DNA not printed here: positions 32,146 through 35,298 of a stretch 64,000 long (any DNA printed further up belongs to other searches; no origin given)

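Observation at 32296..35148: Unusual tripartite cytochrome: His-bearing 5-TM domain + five CxxCH hemes + TPR tail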

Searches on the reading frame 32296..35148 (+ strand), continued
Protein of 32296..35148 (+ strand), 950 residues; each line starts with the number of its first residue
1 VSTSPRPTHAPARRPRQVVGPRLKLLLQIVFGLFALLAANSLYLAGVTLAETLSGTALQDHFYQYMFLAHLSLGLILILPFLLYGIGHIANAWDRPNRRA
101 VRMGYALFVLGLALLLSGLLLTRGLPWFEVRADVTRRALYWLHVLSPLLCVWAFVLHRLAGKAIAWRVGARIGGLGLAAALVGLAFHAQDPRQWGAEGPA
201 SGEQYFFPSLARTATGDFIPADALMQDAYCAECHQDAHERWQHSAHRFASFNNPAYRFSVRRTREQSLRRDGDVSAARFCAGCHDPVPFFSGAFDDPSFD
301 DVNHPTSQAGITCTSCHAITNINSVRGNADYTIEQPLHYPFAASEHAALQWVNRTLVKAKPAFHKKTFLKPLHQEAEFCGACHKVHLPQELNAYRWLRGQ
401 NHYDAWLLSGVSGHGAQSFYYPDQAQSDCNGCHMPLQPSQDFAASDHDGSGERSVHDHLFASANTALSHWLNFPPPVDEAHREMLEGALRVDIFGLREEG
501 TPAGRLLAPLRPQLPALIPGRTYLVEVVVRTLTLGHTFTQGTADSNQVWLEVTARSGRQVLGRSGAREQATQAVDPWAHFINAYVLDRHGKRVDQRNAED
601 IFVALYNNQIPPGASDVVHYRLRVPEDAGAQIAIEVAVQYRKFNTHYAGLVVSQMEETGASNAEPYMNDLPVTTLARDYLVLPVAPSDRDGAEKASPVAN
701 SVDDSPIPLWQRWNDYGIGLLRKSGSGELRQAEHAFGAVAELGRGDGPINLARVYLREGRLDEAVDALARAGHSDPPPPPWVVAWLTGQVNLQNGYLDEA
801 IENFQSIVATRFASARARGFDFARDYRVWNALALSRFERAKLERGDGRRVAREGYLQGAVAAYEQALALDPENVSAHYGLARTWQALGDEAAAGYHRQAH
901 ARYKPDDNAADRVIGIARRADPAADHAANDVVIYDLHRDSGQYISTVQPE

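Call 34: fold_search(model_id=the predicted structure, library=pdb)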
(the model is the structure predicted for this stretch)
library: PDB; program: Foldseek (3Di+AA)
matches with E <= 10: 1121; with E <= 0.001: 37
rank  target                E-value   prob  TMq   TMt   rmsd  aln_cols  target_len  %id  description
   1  3ash_A                1.3e-04  1.00  0.16  0.72   4.4       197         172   19  MamA D159K mutant 1 (released 2011-07-20)
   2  3as4                  1.4e-04  1.00  0.15  0.70   4.8       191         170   18  MamA AMB-1 C2221 (released 2011-07-20)
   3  3as5_A                1.5e-04  1.00  0.15  0.65   4.5       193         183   19  MamA AMB-1 P212121 (released 2011-07-20)
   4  3asg_A                2.4e-04  1.00  0.15  0.68   4.1       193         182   19  MamA D159K mutant 2 (released 2011-07-20)
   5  3asf_B                2.4e-04  1.00  0.15  0.67   5.1       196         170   17  MamA MSR-1 C2 (released 2011-07-20)
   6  6eou                  3.4e-04  1.00  0.15  0.34   8.9       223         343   25  O-GlcNAc transferase TPR domain with the intellectual disability associated mutation L254F (released 2018-05-09)
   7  9qhc_B                3.6e-04  1.00  0.14  0.39  13.4       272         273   19  Crystal structure of 8-repeat CTPR protein with eliminated coordination sites (released 2025-10-22)
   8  5lfm_B                3.9e-04  1.00  0.16  0.75   6.4       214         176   15  MamA RS-1 ArsTM double mutant (released 2017-08-02)
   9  4xi0_A                3.9e-04  1.00  0.16  0.77   6.5       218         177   15  MamA 41-end from Desulfovibrio magneticus RS-1 (released 2015-08-19)
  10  3as5_B                4.1e-04  1.00  0.15  0.75   3.9       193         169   20  MamA AMB-1 P212121 (released 2011-07-20)
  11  5jtw_B                4.3e-04  0.87  0.09  0.13  36.6       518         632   10  Crystal structure of complement C4b re-refined using iMDFF (released 2016-08-10)
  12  4xi0_D                4.4e-04  1.00  0.16  0.78   6.6       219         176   16  MamA 41-end from Desulfovibrio magneticus RS-1 (released 2015-08-19)
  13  5lfm_F                4.4e-04  1.00  0.16  0.74   6.4       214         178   15  MamA RS-1 ArsTM double mutant (released 2017-08-02)
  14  9qhb                  4.4e-04  1.00  0.14  0.41  12.7       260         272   19  Crystal structure of 16-repeat CTPR protein with eliminated coordination sites (released 2025-10-22)
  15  1w3b_A                4.6e-04  1.00  0.15  0.32  11.0       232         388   24  The superhelical TPR domain of O-linked GlcNAc transferase reveals structural similarities to importin alpha. (released 2004-09-09)
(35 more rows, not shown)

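Call 45: list_cluster_members(proteins=[P0001, P0094, P0062, P0029])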
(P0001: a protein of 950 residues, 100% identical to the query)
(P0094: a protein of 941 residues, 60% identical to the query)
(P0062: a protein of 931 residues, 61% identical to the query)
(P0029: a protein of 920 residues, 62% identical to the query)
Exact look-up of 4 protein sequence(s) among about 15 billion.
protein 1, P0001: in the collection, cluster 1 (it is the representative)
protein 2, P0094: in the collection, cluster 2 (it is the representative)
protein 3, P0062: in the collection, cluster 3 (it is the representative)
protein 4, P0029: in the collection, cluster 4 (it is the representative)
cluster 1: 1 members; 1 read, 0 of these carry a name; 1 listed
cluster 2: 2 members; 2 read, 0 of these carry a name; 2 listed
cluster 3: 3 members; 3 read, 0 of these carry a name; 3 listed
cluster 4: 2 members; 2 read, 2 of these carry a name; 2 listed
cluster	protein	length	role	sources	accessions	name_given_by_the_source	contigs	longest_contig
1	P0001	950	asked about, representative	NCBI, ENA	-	-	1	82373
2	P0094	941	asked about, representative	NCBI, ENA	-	-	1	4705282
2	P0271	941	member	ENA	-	-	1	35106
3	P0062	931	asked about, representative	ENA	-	-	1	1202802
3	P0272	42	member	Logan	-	-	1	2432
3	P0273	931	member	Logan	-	-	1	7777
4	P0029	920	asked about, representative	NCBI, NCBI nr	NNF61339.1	MAG: hypothetical protein HKN06_08425 [Gammaproteobacteria bacterium] | hypothetical protein [Gammaproteobacteria bacterium]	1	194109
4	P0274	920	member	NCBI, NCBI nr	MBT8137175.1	MAG: hypothetical protein KJO54_09210 [Gammaproteobacteria bacterium] | hypothetical protein [Gammaproteobacteria bacterium]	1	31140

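Call 46: find_related_loci(query=A1, collection=genome_contigs, flank=10000)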
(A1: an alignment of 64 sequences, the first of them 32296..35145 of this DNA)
Query A1 (950 aa) in genome_contigs; peptide patterns used: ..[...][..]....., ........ (x = any residue, [..] = any of these).
599 stretches matched a pattern (row limit reached: there are more); 587 encode a relative of the query (tblastn E <= 1e-3); the best 80 are kept; 80 distinct loci.
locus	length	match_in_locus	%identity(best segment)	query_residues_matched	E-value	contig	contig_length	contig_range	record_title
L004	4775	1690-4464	60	8-942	0e+0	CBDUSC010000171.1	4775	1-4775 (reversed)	MAG TPA_asm: uncultured bacterium isolate SRR21487741_binner13_Refined_76 genome assembly, contig: ERZ25074850.14249, wh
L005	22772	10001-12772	60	1-938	0e+0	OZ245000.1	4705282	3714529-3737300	MAG: Candidatus Rariloculaceae bacterium isolate 04f5adf3-adc5-4b11-a252-46a7a8cc0e04 genome assembly, chromosome: 1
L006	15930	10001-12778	62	1-948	0e+0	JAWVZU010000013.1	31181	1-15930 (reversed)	MAG: Lysobacterales bacterium isolate HN14.bin.37 k141_1475333_length_31181_cov_9.2821, whole genome shotgun sequence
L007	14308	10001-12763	59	7-939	0e+0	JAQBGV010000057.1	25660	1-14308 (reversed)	MAG: Planctomycetota bacterium isolate MAG_451_bin-10 451_bin-10_ctg-057, whole genome shotgun sequence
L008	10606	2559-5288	62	1-936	0e+0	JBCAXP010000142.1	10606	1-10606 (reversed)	MAG: Pseudomonadota bacterium isolate J06555_7 NODE_142_length_10606_cov_4.715927, whole genome shotgun sequence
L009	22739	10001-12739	59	13-938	0e+0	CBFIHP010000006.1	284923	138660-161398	MAG: Planctomycetota bacterium isolate Co_bin_786_permissive genome assembly, contig: Co_bin_786_permissive_c6, whole ge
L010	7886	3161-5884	59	19-938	0e+0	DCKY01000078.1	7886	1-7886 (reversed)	MAG TPA_asm: Planctomycetes bacterium UBA1662 UBA1662_contig_118763, whole genome shotgun sequence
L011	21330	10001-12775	59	11-942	0e+0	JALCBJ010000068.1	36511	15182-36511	MAG: Thermoanaerobaculia bacterium isolate IB1_shallow_metabat_bins_2.tsv.009 NODE_234_length_36511_cov_19.215218, whole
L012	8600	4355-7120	59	1-938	0e+0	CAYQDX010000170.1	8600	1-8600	MAG TPA_asm: uncultured Ectothiorhodospiraceae bacterium isolate SRP214966_co3_379 genome assembly, contig: NODE_14387_l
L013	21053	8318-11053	61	10-938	0e+0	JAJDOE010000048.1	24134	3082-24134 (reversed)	MAG: Gammaproteobacteria bacterium isolate MASabin.4 k141_1701295, whole genome shotgun sequence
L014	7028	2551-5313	58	11-949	0e+0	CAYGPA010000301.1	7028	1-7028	MAG TPA_asm: uncultured Planctomycetaceae bacterium isolate ERP116193_co2_33 genome assembly, contig: NODE_25303_length_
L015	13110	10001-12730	57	13-939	0e+0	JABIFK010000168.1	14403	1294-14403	MAG: Candidatus Latescibacterota bacterium isolate SI053_bin19 k141_450376, whole genome shotgun sequence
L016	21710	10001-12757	63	6-939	0e+0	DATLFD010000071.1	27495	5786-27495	MAG TPA_asm: Gammaproteobacteria bacterium isolate SMAG_U14393 k141_1696811, whole genome shotgun sequence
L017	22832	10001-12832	56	1-946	0e+0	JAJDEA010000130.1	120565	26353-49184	MAG: Phycisphaerae bacterium isolate OFTM303 OFTM303_129, whole genome shotgun sequence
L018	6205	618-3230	60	19-908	0e+0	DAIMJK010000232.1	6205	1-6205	MAG TPA_asm: Lysobacterales bacterium isolate CTOTU7381 NODE_19932_length_6205_cov_4.556585, whole genome shotgun sequen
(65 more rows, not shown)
